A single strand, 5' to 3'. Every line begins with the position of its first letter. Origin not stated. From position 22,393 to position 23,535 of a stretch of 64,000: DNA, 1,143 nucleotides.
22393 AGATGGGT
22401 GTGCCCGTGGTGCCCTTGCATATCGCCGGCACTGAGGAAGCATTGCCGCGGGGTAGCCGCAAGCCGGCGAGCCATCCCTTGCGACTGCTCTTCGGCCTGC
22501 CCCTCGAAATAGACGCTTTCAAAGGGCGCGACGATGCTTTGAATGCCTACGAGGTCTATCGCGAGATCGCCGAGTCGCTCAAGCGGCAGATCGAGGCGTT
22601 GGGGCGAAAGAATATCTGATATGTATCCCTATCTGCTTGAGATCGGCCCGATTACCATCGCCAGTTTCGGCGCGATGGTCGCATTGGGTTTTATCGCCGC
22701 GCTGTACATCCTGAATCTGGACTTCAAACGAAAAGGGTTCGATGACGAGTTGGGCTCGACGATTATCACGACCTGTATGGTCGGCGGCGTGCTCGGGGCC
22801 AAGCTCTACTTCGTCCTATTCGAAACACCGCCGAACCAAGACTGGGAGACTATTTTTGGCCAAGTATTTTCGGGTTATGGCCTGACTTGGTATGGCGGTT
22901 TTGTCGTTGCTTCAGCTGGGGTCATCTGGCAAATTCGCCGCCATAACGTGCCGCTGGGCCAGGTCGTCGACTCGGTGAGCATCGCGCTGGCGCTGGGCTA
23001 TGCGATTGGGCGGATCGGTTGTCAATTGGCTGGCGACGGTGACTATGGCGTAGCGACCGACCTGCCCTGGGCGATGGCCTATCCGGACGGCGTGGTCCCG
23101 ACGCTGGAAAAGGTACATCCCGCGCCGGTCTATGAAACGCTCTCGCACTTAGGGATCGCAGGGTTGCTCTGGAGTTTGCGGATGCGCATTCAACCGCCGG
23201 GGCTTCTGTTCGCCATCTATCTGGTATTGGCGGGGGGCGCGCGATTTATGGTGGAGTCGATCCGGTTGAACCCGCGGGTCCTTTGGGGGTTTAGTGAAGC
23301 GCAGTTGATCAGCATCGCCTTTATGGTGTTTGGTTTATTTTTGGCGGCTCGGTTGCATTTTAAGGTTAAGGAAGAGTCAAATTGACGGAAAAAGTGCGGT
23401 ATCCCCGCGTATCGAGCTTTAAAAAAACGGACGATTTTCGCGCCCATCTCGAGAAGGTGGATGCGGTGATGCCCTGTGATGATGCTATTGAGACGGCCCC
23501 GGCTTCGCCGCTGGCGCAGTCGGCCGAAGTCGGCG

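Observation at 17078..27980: ElbD-like ether-lipid megasynthase operon in a flagellated diderm, with an unusual set of accessory genes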

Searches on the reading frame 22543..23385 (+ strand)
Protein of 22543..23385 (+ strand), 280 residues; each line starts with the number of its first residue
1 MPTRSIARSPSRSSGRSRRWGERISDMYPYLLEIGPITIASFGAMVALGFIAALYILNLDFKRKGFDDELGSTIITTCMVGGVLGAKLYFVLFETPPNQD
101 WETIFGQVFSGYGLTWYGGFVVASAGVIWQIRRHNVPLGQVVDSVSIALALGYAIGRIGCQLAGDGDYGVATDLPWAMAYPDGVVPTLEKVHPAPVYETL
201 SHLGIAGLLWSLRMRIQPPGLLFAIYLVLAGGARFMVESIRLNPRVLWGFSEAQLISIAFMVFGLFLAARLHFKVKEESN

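Call 3: search_protein_families(library=pfam, proteins=[window:22543-23385:+], max_evalue=0.001)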
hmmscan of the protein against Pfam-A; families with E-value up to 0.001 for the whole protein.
window:22543-23385:+ (280 aa): 1 family
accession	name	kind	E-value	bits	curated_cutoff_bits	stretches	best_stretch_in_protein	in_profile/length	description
PF01790.23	LGT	-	1.9e-44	152.2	24.9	1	29-268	1-238/240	Prolipoprotein diacylglyceryl transferase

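Call 5: search_protein_families(library=ncbifam, proteins=[window:22543-23385:+], max_evalue=0.001)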
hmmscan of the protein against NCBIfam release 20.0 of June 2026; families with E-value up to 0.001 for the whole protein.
window:22543-23385:+ (280 aa): 6 families
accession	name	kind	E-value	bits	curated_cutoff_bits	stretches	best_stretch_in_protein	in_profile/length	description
NF000778.0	PRK00052.3-4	equivalog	1.5e-32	113.2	334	1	28-274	2-247/252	prolipoprotein diacylglyceryl transferase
TIGR00544.1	lgt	equivalog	1.4e-27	96.8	118.9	1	28-266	11-260/280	prolipoprotein diacylglyceryl transferase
NF000777.0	PRK00052.3-2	equivalog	2.8e-25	89.5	558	2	103-246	103-249/310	prolipoprotein diacylglyceryl transferase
NF000784.0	PRK00052.4-5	subfamily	1.2e-14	54.2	409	1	27-183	1-156/298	prolipoprotein diacylglyceryl transferase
NF000779.0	PRK00052.3-5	equivalog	2.7e-14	53.6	405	1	24-161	3-140/257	prolipoprotein diacylglyceryl transferase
NF009611.0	PRK13108.1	equivalog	4.7e-10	39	636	1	33-243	17-246/476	prolipoprotein diacylglyceryl transferase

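Call 18: search_solved_structures(query=window:22543-23385:+, max_evalue=0.01, show_alignments=1)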
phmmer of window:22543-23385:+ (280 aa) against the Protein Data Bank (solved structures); distinct sequences matched with E-value up to 0.01: 1.
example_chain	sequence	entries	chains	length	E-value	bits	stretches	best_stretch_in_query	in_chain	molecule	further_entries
5azb_A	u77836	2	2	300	7.2e-08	35.5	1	27-188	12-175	Prolipoprotein diacylglyceryl transferase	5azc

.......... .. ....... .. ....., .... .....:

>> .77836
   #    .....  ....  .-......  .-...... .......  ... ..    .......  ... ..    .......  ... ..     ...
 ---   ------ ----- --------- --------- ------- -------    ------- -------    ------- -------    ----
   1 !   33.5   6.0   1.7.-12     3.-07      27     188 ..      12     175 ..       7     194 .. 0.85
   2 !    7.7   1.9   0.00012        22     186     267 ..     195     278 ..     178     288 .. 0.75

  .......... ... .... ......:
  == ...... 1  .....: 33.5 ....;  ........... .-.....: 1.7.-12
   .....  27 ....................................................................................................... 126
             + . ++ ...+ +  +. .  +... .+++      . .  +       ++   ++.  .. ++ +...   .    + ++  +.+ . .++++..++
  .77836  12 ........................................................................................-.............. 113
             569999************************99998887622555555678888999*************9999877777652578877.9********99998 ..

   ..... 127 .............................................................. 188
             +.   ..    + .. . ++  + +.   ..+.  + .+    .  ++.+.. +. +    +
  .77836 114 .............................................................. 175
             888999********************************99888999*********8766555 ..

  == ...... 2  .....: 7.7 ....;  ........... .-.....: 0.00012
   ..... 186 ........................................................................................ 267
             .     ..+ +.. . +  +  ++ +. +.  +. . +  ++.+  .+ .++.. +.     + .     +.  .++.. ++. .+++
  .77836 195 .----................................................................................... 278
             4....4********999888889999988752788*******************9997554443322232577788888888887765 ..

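Call 50: find_related_loci(query=A3, collection=metagenome_contigs, flank=7000)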
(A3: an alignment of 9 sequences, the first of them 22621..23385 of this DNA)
Query A3 (254 aa) in metagenome_contigs; peptide patterns used: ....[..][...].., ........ (x = any residue, [..] = any of these).
599 stretches matched a pattern (row limit reached: there are more); 335 encode a relative of the query (tblastn E <= 1e-3); the best 80 are kept; 80 distinct loci.
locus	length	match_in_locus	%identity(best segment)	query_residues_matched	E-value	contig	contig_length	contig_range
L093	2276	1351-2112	85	1-254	4e-152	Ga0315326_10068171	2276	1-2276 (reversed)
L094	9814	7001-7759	65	1-253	4e-111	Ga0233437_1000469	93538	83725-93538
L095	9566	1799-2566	68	1-252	2e-110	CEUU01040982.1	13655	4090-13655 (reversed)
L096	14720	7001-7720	69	1-238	7e-109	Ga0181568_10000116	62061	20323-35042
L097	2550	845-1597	67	1-250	7e-105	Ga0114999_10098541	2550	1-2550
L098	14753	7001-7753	61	1-252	5e-99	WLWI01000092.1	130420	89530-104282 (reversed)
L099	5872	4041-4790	63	1-250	1e-95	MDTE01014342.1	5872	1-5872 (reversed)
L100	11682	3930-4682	59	3-253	4e-95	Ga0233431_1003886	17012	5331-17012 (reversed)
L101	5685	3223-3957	56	1-245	6e-90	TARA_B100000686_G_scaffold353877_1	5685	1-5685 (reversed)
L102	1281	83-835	57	1-251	2e-96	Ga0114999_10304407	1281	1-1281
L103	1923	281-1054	55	1-244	3e-92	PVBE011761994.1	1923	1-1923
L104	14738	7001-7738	57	1-245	2e-87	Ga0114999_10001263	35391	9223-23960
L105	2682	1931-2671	57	1-245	3e-89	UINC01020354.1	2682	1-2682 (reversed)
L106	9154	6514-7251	56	1-245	3e-86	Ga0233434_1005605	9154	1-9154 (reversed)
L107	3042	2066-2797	58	1-239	5e-87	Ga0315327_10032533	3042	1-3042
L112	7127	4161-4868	51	1-238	9e-74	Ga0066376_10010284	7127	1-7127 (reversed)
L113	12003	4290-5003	46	1-238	4e-67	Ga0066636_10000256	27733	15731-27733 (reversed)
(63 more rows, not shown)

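Call 55: search_protein_families(library=pfam, proteins=[L100:2171-2935:-, L100:3215-3883:-, L100:4778-5884:+, L100:7334-8680:-, L100:9503-10411:-, L112:1915-3093:+, L112:3383-4159:+, L112:4958-5704:+, L113:2577-3839:+, L113:5127-5867:+], max_evalue=0.0001)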
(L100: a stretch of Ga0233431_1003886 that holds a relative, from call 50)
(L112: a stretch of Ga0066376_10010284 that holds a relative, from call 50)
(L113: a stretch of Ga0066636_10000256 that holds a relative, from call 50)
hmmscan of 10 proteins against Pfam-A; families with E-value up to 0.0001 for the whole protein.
L100:2171-2935:- (254 aa): 1 family
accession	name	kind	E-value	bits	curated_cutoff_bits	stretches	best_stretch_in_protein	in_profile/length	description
PF02666.20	PS_Dcarbxylase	-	1.5e-32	113.3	22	1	44-247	4-197/198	Phosphatidylserine decarboxylase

L100:3215-3883:- (222 aa): 0 families

L100:4778-5884:+ (368 aa): 1 family
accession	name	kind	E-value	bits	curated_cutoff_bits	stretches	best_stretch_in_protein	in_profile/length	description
PF01244.27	Peptidase_M19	-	1.6e-74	251.4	26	1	33-361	2-319/319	Membrane dipeptidase (Peptidase family M19)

L100:7334-8680:- (448 aa): 4 families
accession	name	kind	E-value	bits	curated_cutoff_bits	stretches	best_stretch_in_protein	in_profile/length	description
PF00483.29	NTP_transferase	-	1.8e-54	185.4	21.2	1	14-279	2-243/245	Nucleotidyl transferase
PF24894.1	Hexapep_GlmU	-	6.2e-26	91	23.3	1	302-404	1-104/104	GlmU-like, C-terminal hexapeptide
PF25247.1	LbH_GLGC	-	3.3e-07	30.8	27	0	301-407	3-127/135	GLGC left-handed parallel beta-helix domain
PF25084.1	LbH_EIF2B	-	3.3e-07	30.7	54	1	329-383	33-87/105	EIF2B subunit epsilon LbH domain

L100:9503-10411:- (302 aa): 10 families
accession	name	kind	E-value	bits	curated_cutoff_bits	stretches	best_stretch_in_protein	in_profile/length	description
PF01656.29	CbiA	-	1.8e-11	44.5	25.4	1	4-268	1-124/125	CobQ/CobB/MinD/ParA nucleotide binding domain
PF00037.32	Fer4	-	2.8e-11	43.2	21.1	1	95-116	2-23/24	4Fe-4S binding domain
PF12838.12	Fer4_7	-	2.4e-09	37.9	27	1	68-115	2-52/52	4Fe-4S dicluster domain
PF14697.11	Fer4_21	-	1.1e-08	35.4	35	1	61-116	1-57/59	4Fe-4S dicluster domain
PF13237.11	Fer4_10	-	2.4e-07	31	25.5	0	62-112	3-53/53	4Fe-4S dicluster domain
PF10609.15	ParA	-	6.2e-07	29.5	27.1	0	3-27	5-29/246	NUBPL iron-transfer P-loop NTPase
PF12837.12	Fer4_6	-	9.9e-07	28.9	25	0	94-116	2-24/24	4Fe-4S binding domain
PF13187.11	Fer4_9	-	1.1e-06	28.9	27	1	67-116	1-52/52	4Fe-4S dicluster domain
PF12797.12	Fer4_2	-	9.3e-06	25.7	24.5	0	95-113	4-22/22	4Fe-4S binding domain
PF13484.11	Fer4_16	-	1.5e-05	26.1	30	0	101-123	2-25/66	4Fe-4S double cluster binding domain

L112:1915-3093:+ (392 aa): 1 family
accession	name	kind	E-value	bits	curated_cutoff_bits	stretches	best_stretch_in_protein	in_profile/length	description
PF00266.25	Aminotran_5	-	3.8e-31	108.8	21.5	1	37-337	34-338/371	Aminotransferase class-V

L112:3383-4159:+ (258 aa): 1 family
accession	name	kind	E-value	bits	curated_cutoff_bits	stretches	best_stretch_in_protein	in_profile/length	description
PF02517.21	Rce1-like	-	1.8e-09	38.2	22.4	1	149-251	5-92/93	Type II CAAX prenyl endopeptidase Rce1-like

L112:4958-5704:+ (248 aa): 1 family
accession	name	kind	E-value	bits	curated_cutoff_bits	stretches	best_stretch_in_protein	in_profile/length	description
PF02633.19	Creatininase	-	6.3e-41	140.8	31.3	1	15-240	2-236/238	Creatinine amidohydrolase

L113:2577-3839:+ (420 aa): 3 families
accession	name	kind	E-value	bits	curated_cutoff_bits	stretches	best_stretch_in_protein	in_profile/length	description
PF13393.11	tRNA-synt_His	-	3.7e-48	164.8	25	1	8-310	1-308/308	Histidyl-tRNA synthetase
PF00587.30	tRNA-synt_2b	-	1.5e-16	61.5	29.3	1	66-311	1-172/179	tRNA synthetase class II core domain (G, H, P, S and T)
PF03129.25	HGTP_anticodon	-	1.8e-14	54.1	21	1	329-415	2-91/94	Anticodon binding domain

L113:5127-5867:+ (246 aa): 2 families
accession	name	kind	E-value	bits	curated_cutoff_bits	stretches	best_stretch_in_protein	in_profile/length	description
PF00588.24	SpoU_methylase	-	3.2e-45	154.2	29.7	1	96-236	2-142/142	SpoU rRNA Methylase family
PF08032.17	SpoU_sub_bind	-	8.9e-11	42.4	22.8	1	4-78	1-75/76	RNA 2'-O ribose methyltransferase substrate binding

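Call 70: search_protein_representatives(protein=window:22621-23385:+)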
Query: 254 residues. Proteins with E-value up to 0.001 (for the whole library): 11620; up to 1e-10: 3760; up to 1e-30: 250. The best 150 are listed.
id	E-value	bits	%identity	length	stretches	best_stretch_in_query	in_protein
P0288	1.3e-88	313.4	61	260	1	1-239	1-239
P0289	1.0e-70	254.8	52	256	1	1-238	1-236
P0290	1.2e-60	221.8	44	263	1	1-241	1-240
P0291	3.3e-60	220.3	55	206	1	53-242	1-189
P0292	5.8e-58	213.0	47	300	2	4-186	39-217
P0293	8.3e-58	212.5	46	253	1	1-249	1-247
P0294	2.1e-57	211.1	40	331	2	16-240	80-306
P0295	2.8e-57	210.7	45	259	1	1-244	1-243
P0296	4.8e-57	210.0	45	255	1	1-248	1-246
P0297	1.8e-54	201.5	46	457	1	1-248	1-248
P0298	6.9e-54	199.6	46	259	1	2-245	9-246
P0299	8.9e-54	199.2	47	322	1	1-242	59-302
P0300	2.4e-53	197.8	43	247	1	1-244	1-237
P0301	5.5e-53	196.7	44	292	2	1-161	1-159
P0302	1.1e-52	195.7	45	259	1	11-245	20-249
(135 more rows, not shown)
